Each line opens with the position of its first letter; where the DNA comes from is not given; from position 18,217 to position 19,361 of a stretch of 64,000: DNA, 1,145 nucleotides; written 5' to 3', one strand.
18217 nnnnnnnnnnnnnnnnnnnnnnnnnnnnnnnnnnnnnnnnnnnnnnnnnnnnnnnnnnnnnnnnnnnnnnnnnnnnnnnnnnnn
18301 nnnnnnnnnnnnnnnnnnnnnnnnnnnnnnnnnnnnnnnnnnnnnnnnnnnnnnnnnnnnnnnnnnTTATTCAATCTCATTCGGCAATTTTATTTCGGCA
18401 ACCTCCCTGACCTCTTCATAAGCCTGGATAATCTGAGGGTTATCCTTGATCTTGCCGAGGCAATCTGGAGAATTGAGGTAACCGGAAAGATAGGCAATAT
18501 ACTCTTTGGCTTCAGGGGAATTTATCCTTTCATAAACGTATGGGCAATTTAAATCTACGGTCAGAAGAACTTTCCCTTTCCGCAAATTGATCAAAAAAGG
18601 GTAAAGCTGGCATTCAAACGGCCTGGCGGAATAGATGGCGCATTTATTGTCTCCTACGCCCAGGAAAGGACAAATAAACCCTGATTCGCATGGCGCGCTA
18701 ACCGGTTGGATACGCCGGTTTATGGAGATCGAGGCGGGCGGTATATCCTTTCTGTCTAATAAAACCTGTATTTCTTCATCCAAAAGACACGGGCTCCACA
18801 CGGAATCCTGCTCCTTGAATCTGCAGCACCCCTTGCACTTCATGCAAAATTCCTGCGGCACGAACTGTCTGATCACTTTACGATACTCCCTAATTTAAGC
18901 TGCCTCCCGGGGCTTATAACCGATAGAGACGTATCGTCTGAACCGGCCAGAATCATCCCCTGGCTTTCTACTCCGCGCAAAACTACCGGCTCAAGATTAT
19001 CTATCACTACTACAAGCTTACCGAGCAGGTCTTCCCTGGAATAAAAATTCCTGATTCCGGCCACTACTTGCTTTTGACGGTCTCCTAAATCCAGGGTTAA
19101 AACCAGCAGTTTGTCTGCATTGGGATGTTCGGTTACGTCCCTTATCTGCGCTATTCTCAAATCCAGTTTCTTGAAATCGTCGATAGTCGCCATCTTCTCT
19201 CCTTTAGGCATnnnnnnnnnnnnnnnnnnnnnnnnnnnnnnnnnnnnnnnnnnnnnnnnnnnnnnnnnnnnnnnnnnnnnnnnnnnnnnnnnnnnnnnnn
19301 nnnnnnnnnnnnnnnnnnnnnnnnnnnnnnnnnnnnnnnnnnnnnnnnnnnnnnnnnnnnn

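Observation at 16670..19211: Four-gene overlapping operon: tRNA-binding protein, Cys-cluster protein, DUF2156 (aminoacyl-tRNA transferase fold), exonuclease-WYL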

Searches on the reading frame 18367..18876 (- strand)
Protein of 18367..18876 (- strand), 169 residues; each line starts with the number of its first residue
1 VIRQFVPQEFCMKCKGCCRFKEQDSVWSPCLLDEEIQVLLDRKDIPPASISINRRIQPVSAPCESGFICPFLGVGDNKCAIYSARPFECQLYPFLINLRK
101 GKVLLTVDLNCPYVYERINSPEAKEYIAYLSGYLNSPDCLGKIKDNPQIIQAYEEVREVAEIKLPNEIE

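Call 4: search_protein_families(library=pfam, proteins=[window:18367-18876:-], max_evalue=0.01)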
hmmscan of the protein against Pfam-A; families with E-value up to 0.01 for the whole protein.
window:18367-18876:- (169 aa): 1 family
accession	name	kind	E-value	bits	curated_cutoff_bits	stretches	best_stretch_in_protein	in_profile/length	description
PF03692.20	CxxCxxCC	-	7e-07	30.3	23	1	11-100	2-73/85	Putative zinc- or iron-chelating domain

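Call 5: search_protein_families(library=ncbifam, proteins=[window:18367-18876:-], max_evalue=0.01)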
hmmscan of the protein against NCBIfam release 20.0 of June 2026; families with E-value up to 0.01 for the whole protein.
window:18367-18876:- (169 aa): 0 families

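Call 16: find_homologous_proteins(query=window:18367-18876:-, max_evalue=0.001)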
Query window:18367-18876:- (169 aa): 1054 proteins with E <= 0.001 among 1075 candidates; the best 120 are listed.
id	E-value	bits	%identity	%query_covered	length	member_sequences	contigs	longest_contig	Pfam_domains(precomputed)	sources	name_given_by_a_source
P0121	1.1e-110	385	100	100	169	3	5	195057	PF03692.21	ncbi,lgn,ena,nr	ncbi:MAG: YkgJ family cysteine cluster protein [Candidatus Omnitrophica bacterium]|nr:YkgJ family cy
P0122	1.8e-85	303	79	100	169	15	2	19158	PF03692.21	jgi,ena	jgi:hypothetical protein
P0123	1.1e-84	301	79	100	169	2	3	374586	PF03692.21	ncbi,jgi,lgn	jgi:Fe-S-cluster containining protein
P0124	2.1e-84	300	78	100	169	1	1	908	PF03692.21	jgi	jgi:hypothetical protein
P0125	8.5e-84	298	77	100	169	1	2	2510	PF03692.21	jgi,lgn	-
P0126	1.2e-83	297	78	100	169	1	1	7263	PF03692.21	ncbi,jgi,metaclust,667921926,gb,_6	metaclust:\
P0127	1.3e-83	297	76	100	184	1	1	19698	PF03692.21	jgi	-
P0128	1.3e-83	297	77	100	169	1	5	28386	PF03692.21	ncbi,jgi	jgi:hypothetical protein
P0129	2.1e-83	296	79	100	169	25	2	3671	PF03692.21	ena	-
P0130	3.0e-83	296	78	99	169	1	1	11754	PF03692.21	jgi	jgi:uncharacterized protein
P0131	4.0e-83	296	78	100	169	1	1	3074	PF03692.21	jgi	jgi:hypothetical protein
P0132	8.3e-83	295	78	100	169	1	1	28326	PF03692.21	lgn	-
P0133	1.0e-82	294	77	100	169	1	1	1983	PF03692.21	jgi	jgi:Fe-S-cluster containining protein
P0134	1.1e-82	294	75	98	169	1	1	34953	PF03692.21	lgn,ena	-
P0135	1.2e-82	294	76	100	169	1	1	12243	PF03692.21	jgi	jgi:uncharacterized protein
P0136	1.9e-82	293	76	100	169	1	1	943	PF03692.21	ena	-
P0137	2.0e-82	293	75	100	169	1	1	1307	PF03692.21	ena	-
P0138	2.4e-82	293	77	100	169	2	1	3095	PF03692.21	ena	-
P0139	4.5e-82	292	77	100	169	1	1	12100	PF03692.21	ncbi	-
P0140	4.8e-82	292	79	97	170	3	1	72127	PF03692.21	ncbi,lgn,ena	-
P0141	6.8e-82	292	75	100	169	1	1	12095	PF03692.21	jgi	jgi:Fe-S-cluster containining protein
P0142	7.5e-82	291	76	100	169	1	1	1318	PF03692.21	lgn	-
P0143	8.6e-82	291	75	100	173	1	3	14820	PF03692.21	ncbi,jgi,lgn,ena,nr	ncbi:MAG: hypothetical protein COV73_00985 [Candidatus Omnitrophica bacterium CG11_big_fil_rev_8_21_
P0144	9.6e-82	291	75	100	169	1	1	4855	PF03692.21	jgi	-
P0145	1.0e-81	291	74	100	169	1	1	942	PF03692.21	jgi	jgi:Fe-S-cluster containining protein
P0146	1.0e-81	291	76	100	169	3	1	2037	PF03692.21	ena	-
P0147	1.3e-81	291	73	100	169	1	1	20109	PF03692.21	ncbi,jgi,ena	-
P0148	1.6e-81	290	75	100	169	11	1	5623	PF03692.21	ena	-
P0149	1.7e-81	290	76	100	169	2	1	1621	PF03692.21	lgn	-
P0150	1.7e-81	290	77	99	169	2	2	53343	PF03692.21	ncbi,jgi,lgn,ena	-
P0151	1.8e-81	290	75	100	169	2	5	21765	PF03692.21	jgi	-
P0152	3.2e-81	289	77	100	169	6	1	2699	PF03692.21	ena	-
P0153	3.4e-81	289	73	100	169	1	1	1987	PF03692.21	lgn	-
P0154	3.5e-81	289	77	97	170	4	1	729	PF03692.21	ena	-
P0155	3.8e-81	289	75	100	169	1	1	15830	PF03692.21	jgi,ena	-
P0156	4.0e-81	289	75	100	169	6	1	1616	PF03692.21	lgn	-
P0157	4.0e-81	289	77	99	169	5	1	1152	PF03692.21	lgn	-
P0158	4.1e-81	289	75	100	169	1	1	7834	PF03692.21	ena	-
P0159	4.5e-81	289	75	100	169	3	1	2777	PF03692.21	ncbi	-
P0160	4.5e-81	289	77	98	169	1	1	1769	PF03692.21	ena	-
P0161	4.6e-81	289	76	100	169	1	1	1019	PF03692.21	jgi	jgi:Fe-S-cluster containining protein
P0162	4.7e-81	289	73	100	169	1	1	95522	PF03692.21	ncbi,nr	ncbi:MAG: YkgJ family cysteine cluster protein [Candidatus Omnitrophica bacterium]|nr:YkgJ family cy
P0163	4.8e-81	289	76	100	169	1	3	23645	PF03692.21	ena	-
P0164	5.1e-81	289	75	100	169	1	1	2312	PF03692.21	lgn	-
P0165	5.3e-81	289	75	100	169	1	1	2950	PF03692.21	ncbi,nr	ncbi:YkgJ family cysteine cluster protein [bacterium]|nr:MAG: YkgJ family cysteine cluster protein [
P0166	5.5e-81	289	76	100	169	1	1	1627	PF03692.21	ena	-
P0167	5.7e-81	289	74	100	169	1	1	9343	PF03692.21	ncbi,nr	ncbi:MAG: YkgJ family cysteine cluster protein [Candidatus Omnitrophota bacterium]|nr:YkgJ family cy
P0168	6.9e-81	288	75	100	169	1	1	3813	PF03692.21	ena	-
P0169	7.7e-81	288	77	97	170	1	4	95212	PF03692.21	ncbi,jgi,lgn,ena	-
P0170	7.8e-81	288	77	97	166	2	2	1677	PF03692.21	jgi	jgi:Fe-S-cluster containining protein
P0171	7.8e-81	288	75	100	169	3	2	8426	PF03692.21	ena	-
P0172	1.0e-80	288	76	100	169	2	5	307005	PF03692.21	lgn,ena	-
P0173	1.0e-80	288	74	100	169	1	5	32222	PF03692.21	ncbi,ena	-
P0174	1.2e-80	287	75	100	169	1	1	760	PF03692.21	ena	-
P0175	1.7e-80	287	75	100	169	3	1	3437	PF03692.21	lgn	-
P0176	1.9e-80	287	76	100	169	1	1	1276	PF03692.21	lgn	-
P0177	2.1e-80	287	73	100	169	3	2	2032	PF03692.21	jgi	-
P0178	2.1e-80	287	75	100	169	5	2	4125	PF03692.21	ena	-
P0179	2.2e-80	287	75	100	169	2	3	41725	PF03692.21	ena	-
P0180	2.8e-80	286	76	100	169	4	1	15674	PF03692.21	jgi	-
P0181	3.4e-80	286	74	100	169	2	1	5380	PF03692.21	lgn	-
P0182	3.6e-80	286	75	100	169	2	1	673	PF03692.21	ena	-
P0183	3.9e-80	286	72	100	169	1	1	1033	PF03692.21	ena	-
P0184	5.0e-80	285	75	100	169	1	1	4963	PF03692.21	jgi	jgi:uncharacterized protein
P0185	5.3e-80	285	75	100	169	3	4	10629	PF03692.21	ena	-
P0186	5.4e-80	285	75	100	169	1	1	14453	PF03692.21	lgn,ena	-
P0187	9.2e-80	285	73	100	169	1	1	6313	PF03692.21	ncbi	-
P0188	9.3e-80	285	72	100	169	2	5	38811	PF03692.21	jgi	-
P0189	9.3e-80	285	75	100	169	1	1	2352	PF03692.21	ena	-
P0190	1.0e-79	284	74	100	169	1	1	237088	PF03692.21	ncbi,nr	ncbi:MAG: YkgJ family cysteine cluster protein [Candidatus Omnitrophica bacterium]|nr:YkgJ family cy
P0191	1.1e-79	284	75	100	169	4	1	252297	PF03692.21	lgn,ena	-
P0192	1.2e-79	284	74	100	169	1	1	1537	PF03692.21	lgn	-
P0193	1.3e-79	284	74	97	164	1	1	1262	PF03692.21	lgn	-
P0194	1.3e-79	284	74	100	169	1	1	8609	PF03692.21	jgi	-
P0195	1.5e-79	284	75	100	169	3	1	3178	PF03692.21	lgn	-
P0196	1.5e-79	284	75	100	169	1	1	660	PF03692.21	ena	-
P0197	1.7e-79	284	72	100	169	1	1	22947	PF03692.21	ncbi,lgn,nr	ncbi:MAG: YkgJ family cysteine cluster protein [Candidatus Omnitrophica bacterium]|nr:YkgJ family cy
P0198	1.7e-79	284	74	99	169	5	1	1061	PF03692.21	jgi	-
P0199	2.1e-79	283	73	100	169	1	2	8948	PF03692.21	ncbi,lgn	-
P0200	2.2e-79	283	76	97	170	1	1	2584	PF03692.21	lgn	-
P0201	2.2e-79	283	75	100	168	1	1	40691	PF03692.21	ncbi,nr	ncbi:MAG: YkgJ family cysteine cluster protein [Candidatus Omnitrophica bacterium]|nr:YkgJ family cy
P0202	2.6e-79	283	77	97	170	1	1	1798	PF03692.21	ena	-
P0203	2.9e-79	283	76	97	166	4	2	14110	PF03692.21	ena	-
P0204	3.2e-79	283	73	100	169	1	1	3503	PF03692.21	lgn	-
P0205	3.2e-79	283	75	100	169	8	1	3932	PF03692.21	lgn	-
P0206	3.3e-79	283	73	100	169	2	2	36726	PF03692.21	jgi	jgi:Fe-S-cluster containining protein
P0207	5.2e-79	282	75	100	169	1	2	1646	PF03692.21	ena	-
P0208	6.7e-79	282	73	100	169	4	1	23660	PF03692.21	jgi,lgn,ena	jgi:Fe-S-cluster containining protein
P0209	6.8e-79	282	75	100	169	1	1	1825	PF03692.21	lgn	-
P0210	8.3e-79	281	73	99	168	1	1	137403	PF03692.21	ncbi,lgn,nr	ncbi:MAG: YkgJ family cysteine cluster protein [Candidatus Omnitrophica bacterium]|nr:YkgJ family cy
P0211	8.3e-79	281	75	100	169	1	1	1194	PF03692.21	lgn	-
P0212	9.4e-79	281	73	100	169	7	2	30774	PF03692.21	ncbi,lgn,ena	-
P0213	9.8e-79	281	73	99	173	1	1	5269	PF03692.21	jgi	-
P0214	1.1e-78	281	76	97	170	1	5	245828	PF03692.21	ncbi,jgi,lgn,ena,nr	ncbi:MAG: YkgJ family cysteine cluster protein [Candidatus Omnitrophica bacterium]|jgi:hypothetical 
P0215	1.2e-78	281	75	100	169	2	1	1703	PF03692.21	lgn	-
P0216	1.2e-78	281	75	100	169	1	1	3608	PF03692.21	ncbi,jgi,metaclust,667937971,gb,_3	metaclust:\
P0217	1.6e-78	281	76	97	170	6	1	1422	PF03692.21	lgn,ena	-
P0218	1.6e-78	281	75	100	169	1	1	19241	PF03692.21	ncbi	ncbi:MAG: YkgJ family cysteine cluster protein [Candidatus Omnitrophota bacterium]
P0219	2.6e-78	280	73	100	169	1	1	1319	PF03692.21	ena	-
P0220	2.6e-78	280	73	100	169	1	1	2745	PF03692.21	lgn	-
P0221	2.6e-78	280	74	100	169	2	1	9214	PF03692.21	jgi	-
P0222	3.0e-78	280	74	99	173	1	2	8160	PF03692.21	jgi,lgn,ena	-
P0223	3.5e-78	279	71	100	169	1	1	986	PF03692.21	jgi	jgi:Fe-S-cluster containining protein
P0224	4.5e-78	279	72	100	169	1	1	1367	PF03692.21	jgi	jgi:uncharacterized protein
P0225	5.4e-78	279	69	100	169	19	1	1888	PF03692.21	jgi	-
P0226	6.5e-78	279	71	100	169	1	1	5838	PF03692.21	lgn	-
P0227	6.7e-78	279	73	100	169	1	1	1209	PF03692.21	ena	-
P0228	7.2e-78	278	70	100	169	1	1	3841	PF03692.21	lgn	-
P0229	8.3e-78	278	73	100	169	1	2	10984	PF03692.21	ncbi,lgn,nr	ncbi:MAG: YkgJ family cysteine cluster protein [Candidatus Omnitrophica bacterium]|nr:YkgJ family cy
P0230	9.0e-78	278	71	100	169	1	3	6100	PF03692.21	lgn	-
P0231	1.1e-77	278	73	100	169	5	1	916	PF03692.21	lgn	-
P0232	1.2e-77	278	72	100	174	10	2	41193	PF03692.21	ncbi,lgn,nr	ncbi:MAG: YkgJ family cysteine cluster protein [Candidatus Omnitrophica bacterium]|nr:YkgJ family cy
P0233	1.3e-77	278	75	98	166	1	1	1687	PF03692.21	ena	-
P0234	1.4e-77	277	74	100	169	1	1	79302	PF03692.21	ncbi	-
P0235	1.6e-77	277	70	100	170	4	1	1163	PF03692.21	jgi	jgi:uncharacterized protein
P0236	1.7e-77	277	74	96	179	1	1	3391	PF03692.21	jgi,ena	-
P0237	1.8e-77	277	72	100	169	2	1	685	PF03692.21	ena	-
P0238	2.2e-77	277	71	100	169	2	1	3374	PF03692.21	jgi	jgi:Fe-S-cluster containining protein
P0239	2.3e-77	277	70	100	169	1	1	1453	PF03692.21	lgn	-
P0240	3.0e-77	276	73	100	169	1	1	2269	PF03692.21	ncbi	-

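Call 39: search_solved_structures(query=A3, max_evalue=10, show_alignments=2)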
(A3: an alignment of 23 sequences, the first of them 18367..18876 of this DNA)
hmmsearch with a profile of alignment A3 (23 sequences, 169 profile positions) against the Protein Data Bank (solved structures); distinct sequences matched with E-value up to 10: 2.
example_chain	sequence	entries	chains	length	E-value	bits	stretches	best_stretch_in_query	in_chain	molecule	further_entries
4n7b_A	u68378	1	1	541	0.01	19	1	64-166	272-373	LytB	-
2fna_A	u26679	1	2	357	0.09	15.9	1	108-160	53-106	Conserved hypothetical protein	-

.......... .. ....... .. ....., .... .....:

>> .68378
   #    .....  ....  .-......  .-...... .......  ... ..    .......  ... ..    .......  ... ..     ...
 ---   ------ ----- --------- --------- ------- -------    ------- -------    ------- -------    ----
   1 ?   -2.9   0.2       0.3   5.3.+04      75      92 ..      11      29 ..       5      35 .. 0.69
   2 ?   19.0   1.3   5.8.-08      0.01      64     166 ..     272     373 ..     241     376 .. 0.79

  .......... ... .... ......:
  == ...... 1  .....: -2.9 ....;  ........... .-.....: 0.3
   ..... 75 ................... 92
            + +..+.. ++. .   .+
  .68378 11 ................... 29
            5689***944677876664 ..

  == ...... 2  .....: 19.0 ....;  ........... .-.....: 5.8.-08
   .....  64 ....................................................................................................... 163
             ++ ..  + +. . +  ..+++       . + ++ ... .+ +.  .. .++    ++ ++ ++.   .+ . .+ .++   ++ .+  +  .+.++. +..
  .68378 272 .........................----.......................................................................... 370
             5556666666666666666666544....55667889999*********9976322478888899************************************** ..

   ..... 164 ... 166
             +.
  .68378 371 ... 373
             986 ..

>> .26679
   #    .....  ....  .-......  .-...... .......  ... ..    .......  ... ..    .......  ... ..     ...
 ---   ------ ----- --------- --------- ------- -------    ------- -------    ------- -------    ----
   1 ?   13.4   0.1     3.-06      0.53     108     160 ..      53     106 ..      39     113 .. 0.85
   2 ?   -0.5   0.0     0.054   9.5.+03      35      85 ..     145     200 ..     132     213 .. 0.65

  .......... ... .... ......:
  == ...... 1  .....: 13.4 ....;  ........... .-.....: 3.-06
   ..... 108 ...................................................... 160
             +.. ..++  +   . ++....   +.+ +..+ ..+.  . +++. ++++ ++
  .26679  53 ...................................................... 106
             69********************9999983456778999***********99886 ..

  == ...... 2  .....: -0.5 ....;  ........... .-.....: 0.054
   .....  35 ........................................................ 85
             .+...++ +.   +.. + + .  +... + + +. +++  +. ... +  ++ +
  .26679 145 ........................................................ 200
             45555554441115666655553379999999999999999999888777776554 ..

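Call 43: predict_structure(alignment_id=A3)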
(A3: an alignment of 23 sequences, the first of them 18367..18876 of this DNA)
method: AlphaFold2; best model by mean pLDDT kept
length: 169 residues; sequences in the alignment: 23
mean_pLDDT: 77.4   pTM: 0.70
mean pLDDT of the five models: 77.4, 71.1, 67.9, 57.1, 55.8
residues with pLDDT >= 90: 18; 70-90: 120; 50-70: 19; < 50: 12
segments of 3 or more residues with pLDDT < 50: 154-157, 162-169
pLDDT, mean of each block of 10 residues (from residue 1): 83 77 72 83 74 82 84 82 75 79 79 88 92 89 82 52 39
secondary structure, 60 per line:
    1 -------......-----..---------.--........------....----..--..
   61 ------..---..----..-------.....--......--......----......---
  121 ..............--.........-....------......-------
elements in order: H8-13 H33-40 H87-91 E94-99 E102-107 H112-117 H121-134 H137-145 H147-150 E157-162

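Call 74: search_protein_families(library=padloc, proteins=[window:18367-18876:-], max_evalue=0.01)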
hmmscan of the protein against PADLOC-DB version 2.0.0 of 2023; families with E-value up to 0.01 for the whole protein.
window:18367-18876:- (169 aa): 0 families

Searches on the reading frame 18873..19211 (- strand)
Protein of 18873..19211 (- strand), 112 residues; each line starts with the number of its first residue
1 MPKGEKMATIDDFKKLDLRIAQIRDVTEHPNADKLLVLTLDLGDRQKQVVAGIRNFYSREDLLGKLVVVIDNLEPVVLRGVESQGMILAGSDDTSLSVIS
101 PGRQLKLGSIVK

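Call 4: search_protein_families(library=pfam, proteins=[window:18873-19211:-], max_evalue=0.01)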
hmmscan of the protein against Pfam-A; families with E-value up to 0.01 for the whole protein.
window:18873-19211:- (112 aa): 1 family
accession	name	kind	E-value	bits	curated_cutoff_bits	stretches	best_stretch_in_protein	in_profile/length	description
PF01588.26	tRNA_bind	-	1.2e-29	102.7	27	1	18-109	1-95/96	Putative tRNA binding domain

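Call 5: search_protein_families(library=ncbifam, proteins=[window:18873-19211:-], max_evalue=0.01)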
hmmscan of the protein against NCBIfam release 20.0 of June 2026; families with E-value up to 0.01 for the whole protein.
window:18873-19211:- (112 aa): 12 families
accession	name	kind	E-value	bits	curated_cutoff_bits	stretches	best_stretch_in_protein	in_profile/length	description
TIGR00399.1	metG_C_term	equivalog_domain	1.6e-36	125.1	116.65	1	6-111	32-138/139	methionine--tRNA ligase subunit beta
NF001100.0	PRK00133.1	equivalog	5.2e-34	117.8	587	1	6-112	569-676/676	methionine--tRNA ligase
NF008900.0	PRK12267.1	equivalog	1.9e-32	112.6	598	1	5-112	540-648/648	methionine--tRNA ligase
NF007492.0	PRK10089.1-1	equivalog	7.8e-23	80.5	150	1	10-107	6-105/110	tRNA-binding protein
NF007494.0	PRK10089.1-3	equivalog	5.6e-13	48.8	109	1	6-109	2-109/112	tRNA-binding protein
TIGR02222.1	chap_CsaA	subfamily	6.1e-13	48.7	119.65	1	11-110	2-105/107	export-related chaperone CsaA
NF007496.0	PRK10089.1-5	equivalog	9.5e-11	41.9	171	1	7-101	1-98/109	chaperone CsaA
NF007495.0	PRK10089.1-4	equivalog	1.3e-10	41.8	117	1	7-95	4-95/113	tRNA-binding protein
TIGR00472.1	pheT_bact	equivalog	3.5e-09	35.5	402.65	1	9-89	35-122/798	phenylalanine--tRNA ligase subunit beta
NF007493.0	PRK10089.1-2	equivalog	1.6e-07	31.3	160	1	9-108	5-108/112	tRNA-binding protein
NF045867.1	PheT_Nterm_rel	equivalog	3.5e-07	30.4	120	1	17-87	88-162/171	TyrS-associated PheT N-terminal domain-related protein TapR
NF045760.1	YtpR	equivalog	2.8e-06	27.3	100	1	16-87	81-155/185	YtpR family tRNA-binding protein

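Call 28: list_cluster_members(proteins=[window:18873-19211:-, window:18367-18876:-, P0001, window:16670-17491:-])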
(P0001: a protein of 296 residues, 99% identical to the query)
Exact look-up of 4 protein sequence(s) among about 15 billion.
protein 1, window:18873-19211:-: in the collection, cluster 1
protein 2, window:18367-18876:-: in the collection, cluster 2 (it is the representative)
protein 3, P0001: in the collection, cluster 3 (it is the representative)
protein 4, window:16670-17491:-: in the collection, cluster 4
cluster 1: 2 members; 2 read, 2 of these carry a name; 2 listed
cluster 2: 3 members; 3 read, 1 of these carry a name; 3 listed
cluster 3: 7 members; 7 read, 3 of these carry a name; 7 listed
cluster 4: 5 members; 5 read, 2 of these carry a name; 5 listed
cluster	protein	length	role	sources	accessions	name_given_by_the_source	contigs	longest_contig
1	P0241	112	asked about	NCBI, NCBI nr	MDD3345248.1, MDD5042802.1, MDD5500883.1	MAG: methionine--tRNA ligase subunit beta [Candidatus Omnitrophica bacterium] | methionine--tRNA ligase subunit beta [Candidatus Omnitrophota bacterium]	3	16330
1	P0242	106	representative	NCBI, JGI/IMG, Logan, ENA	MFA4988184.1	MAG: methionine--tRNA ligase subunit beta [Candidatus Omnitrophota bacterium]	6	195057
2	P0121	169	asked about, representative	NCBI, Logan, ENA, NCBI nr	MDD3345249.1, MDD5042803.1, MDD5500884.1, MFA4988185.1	MAG: YkgJ family cysteine cluster protein [Candidatus Omnitrophica bacterium] | YkgJ family cysteine cluster protein [Candidatus Omnitrophota bacterium]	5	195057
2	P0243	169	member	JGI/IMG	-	-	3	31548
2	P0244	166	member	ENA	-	-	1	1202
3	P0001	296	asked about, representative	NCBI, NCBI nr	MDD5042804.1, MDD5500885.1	MAG: phosphatidylglycerol lysyltransferase domain-containing protein [Candidatus ... | phosphatidylglycerol lysyltransferase domain-containing protein [Candidatus Omnitrophota ...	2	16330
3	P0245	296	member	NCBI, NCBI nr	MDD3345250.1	MAG: phosphatidylglycerol lysyltransferase domain-containing protein [Candidatus ... | phosphatidylglycerol lysyltransferase domain-containing protein [Candidatus Omnitrophota ...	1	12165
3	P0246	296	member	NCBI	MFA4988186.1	MAG: phosphatidylglycerol lysyltransferase domain-containing protein [Candidatus ...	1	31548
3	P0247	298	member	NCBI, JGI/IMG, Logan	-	-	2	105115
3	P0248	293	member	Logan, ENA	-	-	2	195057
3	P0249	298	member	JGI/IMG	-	-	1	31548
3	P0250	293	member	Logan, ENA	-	-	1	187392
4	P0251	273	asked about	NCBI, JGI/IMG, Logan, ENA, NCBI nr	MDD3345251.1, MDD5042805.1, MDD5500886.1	MAG: exonuclease domain-containing protein [Candidatus Omnitrophica bacterium] | exonuclease domain-containing protein [Candidatus Omnitrophota bacterium]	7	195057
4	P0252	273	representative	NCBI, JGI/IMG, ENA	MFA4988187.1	MAG: exonuclease domain-containing protein [Candidatus Omnitrophota bacterium]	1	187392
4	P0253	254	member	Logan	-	-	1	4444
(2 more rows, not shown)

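Call 74: search_protein_families(library=padloc, proteins=[window:18873-19211:-], max_evalue=0.01)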
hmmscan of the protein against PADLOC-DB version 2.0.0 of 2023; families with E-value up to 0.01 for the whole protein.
window:18873-19211:- (112 aa): 0 families
